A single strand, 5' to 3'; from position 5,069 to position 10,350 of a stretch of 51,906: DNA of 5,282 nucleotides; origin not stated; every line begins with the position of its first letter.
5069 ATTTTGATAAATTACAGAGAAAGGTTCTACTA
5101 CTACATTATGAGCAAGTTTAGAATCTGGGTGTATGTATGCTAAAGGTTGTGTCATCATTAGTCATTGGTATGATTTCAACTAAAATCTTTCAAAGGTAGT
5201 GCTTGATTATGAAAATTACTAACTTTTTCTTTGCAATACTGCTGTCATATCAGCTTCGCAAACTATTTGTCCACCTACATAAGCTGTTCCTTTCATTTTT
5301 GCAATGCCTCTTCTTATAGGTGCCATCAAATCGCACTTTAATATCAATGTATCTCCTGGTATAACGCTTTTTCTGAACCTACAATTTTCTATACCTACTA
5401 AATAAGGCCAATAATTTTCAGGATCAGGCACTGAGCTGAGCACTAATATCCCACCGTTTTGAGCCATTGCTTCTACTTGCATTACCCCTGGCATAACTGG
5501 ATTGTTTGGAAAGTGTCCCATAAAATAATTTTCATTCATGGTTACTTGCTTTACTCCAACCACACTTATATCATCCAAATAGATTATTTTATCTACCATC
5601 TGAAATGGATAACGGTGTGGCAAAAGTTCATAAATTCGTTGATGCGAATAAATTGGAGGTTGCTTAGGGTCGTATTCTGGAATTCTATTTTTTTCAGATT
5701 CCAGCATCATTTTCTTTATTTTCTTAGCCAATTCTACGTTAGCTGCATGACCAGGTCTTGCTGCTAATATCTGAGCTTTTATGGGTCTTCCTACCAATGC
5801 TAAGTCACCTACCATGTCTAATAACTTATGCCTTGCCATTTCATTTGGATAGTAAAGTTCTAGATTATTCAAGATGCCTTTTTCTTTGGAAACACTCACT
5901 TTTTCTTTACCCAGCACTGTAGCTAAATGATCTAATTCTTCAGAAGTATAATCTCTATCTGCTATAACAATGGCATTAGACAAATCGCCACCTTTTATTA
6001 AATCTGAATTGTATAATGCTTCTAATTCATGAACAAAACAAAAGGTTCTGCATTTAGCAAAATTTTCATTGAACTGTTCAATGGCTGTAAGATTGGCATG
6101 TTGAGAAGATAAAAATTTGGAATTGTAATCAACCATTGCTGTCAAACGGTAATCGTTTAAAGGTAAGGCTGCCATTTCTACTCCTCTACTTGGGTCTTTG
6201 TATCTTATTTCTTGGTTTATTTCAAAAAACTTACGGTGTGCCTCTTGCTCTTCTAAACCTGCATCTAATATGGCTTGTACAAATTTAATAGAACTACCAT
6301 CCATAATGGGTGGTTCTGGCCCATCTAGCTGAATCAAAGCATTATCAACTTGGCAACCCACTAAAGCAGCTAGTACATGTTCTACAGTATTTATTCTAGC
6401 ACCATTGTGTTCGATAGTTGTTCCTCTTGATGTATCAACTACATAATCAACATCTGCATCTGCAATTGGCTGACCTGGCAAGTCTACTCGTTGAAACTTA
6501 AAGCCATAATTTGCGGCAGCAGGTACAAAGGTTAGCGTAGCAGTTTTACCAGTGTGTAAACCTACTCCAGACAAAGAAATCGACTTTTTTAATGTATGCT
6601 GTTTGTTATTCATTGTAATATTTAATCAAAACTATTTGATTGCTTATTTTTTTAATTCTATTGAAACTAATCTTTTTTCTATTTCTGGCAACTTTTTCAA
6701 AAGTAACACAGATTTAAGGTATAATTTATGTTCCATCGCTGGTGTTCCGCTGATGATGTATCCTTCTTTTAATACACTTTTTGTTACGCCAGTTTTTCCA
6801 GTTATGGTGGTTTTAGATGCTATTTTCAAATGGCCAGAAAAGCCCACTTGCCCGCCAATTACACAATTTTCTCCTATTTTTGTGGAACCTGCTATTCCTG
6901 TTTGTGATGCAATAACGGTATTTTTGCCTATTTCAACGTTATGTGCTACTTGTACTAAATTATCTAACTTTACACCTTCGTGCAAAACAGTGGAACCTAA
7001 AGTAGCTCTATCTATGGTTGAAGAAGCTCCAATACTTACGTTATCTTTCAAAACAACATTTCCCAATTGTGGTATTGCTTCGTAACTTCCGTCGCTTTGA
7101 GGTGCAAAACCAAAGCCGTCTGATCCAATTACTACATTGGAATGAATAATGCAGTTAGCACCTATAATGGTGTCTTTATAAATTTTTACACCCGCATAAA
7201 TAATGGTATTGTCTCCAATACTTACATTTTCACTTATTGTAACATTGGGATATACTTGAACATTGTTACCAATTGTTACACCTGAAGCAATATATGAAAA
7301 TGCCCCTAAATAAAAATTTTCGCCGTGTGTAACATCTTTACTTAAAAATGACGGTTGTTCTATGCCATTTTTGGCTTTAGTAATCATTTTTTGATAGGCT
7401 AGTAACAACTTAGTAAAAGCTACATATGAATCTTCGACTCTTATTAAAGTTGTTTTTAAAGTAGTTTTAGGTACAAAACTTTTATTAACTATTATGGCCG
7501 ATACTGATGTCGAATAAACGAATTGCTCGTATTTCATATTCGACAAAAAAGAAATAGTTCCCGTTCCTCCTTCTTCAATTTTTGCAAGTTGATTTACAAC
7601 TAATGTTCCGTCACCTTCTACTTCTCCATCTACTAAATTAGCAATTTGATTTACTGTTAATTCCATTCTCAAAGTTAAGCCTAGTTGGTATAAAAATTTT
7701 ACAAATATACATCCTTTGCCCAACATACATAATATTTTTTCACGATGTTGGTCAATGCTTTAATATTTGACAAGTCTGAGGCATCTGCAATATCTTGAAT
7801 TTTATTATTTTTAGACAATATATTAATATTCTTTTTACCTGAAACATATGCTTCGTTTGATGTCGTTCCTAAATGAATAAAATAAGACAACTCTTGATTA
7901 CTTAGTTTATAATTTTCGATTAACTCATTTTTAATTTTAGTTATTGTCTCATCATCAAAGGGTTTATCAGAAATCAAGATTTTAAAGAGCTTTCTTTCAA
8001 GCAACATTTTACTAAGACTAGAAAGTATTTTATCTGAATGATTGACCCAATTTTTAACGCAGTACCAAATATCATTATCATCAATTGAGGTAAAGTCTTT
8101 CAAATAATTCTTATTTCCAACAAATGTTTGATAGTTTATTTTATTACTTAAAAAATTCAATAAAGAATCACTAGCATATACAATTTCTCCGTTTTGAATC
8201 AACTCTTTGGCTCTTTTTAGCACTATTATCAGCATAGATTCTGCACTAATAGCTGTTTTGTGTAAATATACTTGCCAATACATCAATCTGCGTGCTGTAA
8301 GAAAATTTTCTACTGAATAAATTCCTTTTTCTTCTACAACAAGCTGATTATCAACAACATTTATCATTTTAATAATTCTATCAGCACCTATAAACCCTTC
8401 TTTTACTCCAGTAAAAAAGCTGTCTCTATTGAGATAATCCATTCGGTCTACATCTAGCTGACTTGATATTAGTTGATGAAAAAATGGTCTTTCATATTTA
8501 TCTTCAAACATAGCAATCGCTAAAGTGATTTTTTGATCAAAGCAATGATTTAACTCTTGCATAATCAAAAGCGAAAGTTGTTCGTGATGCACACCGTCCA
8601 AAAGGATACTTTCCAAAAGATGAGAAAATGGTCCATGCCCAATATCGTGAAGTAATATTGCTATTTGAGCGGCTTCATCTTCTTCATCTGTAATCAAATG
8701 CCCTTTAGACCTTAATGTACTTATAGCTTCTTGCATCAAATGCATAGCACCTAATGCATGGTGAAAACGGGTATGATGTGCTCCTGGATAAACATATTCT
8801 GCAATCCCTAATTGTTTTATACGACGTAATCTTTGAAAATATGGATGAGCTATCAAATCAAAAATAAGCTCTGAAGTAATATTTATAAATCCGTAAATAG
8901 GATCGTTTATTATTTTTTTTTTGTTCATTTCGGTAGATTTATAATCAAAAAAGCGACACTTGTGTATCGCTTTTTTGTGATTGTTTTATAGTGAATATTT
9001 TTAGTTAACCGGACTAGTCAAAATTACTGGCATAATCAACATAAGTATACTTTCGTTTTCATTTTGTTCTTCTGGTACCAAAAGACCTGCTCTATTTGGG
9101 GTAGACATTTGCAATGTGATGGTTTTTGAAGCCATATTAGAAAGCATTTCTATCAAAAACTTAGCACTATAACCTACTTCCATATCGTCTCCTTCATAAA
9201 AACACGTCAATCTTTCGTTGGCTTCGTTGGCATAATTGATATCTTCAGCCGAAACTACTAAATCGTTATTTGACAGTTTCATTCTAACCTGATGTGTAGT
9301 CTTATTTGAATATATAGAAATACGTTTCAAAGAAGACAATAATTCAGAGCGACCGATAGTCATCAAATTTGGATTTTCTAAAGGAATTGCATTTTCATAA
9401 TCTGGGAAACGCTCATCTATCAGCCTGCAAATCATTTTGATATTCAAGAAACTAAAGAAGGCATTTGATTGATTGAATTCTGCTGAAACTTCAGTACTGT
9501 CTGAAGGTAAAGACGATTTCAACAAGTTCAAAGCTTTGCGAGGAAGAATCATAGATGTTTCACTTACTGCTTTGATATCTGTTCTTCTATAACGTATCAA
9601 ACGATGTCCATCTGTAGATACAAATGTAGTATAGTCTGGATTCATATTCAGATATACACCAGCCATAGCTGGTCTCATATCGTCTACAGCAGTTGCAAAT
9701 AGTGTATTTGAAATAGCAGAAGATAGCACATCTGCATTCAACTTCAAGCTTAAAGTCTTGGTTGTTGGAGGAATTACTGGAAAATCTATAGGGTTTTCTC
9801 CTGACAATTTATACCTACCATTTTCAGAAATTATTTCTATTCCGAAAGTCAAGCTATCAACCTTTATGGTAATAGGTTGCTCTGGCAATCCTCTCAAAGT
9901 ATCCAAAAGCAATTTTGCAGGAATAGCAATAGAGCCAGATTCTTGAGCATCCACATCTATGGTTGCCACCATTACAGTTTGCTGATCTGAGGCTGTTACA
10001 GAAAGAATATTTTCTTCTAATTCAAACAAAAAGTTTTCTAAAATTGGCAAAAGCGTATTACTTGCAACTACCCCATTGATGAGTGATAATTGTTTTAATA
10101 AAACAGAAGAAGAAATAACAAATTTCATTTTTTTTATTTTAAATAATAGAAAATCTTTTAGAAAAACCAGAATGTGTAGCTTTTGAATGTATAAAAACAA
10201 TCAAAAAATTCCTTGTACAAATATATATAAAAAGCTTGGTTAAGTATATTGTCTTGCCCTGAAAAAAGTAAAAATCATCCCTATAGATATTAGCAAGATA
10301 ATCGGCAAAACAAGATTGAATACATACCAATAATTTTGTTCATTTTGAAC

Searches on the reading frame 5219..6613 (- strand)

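Call 68: search_protein_families(library=pfam, proteins=[window:5219-6613:-], max_evalue=0.00001)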
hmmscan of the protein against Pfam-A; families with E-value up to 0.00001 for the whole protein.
window:5219-6613:- (464 aa): 2 families
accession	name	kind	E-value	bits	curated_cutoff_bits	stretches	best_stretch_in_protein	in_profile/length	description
PF03331.19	LpxC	-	2.9e-87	293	27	2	5-225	1-217/268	UDP-3-O-acyl N-acetylglycosamine deacetylase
PF07977.19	FabA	-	1.5e-27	96.3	23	1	331-454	1-137/138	FabA-like domain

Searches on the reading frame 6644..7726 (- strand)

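Call 68: search_protein_families(library=pfam, proteins=[window:6644-7726:-], max_evalue=0.00001)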
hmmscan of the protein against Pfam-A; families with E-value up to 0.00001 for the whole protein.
window:6644-7726:- (360 aa): 4 families
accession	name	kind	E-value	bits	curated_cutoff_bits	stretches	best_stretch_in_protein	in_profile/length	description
PF00132.30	Hexapep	-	2e-33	113.1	27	3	167-201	1-35/36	Bacterial transferase hexapeptide (six repeats)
PF04613.19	LpxD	-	6.8e-19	67.9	30.8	1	42-108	2-68/70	UDP-3-O-[3-hydroxymyristoyl] glucosamine N-acyltransferase, LpxD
PF25084.1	LbH_EIF2B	-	4.5e-15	56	54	2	249-332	7-88/105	EIF2B subunit epsilon LbH domain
PF14602.12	Hexapep_2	-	2e-08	34.2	27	0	135-164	5-32/34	Hexapeptide repeat of succinyl-transferase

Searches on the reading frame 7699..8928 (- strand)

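Call 68: search_protein_families(library=pfam, proteins=[window:7699-8928:-], max_evalue=0.00001)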
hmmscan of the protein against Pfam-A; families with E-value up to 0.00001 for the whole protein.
window:7699-8928:- (409 aa): 2 families
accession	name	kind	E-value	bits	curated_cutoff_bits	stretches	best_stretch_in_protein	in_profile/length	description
PF19276.4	HD_assoc_2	-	1.9e-12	47.5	23.1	1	182-240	3-61/222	HD associated region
PF01966.28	HD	-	2.9e-06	28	22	1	54-167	1-114/116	HD domain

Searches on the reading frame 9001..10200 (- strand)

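Call 68: search_protein_families(library=pfam, proteins=[window:9001-10200:-], max_evalue=0.00001)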
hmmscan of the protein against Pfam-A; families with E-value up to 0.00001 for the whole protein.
window:9001-10200:- (399 aa): 3 families
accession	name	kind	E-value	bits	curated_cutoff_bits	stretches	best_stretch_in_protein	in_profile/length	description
PF00712.24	DNA_pol3_beta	-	4.3e-24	85.4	24.4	1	25-144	1-120/120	DNA polymerase III beta subunit, N-terminal domain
PF02767.21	DNA_pol3_beta_2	-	1e-23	84.2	27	1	154-267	2-116/116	DNA polymerase III beta subunit, central domain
PF02768.20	DNA_pol3_beta_3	-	8.9e-20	71.1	27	1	271-391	3-119/121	DNA polymerase III beta subunit, C-terminal domain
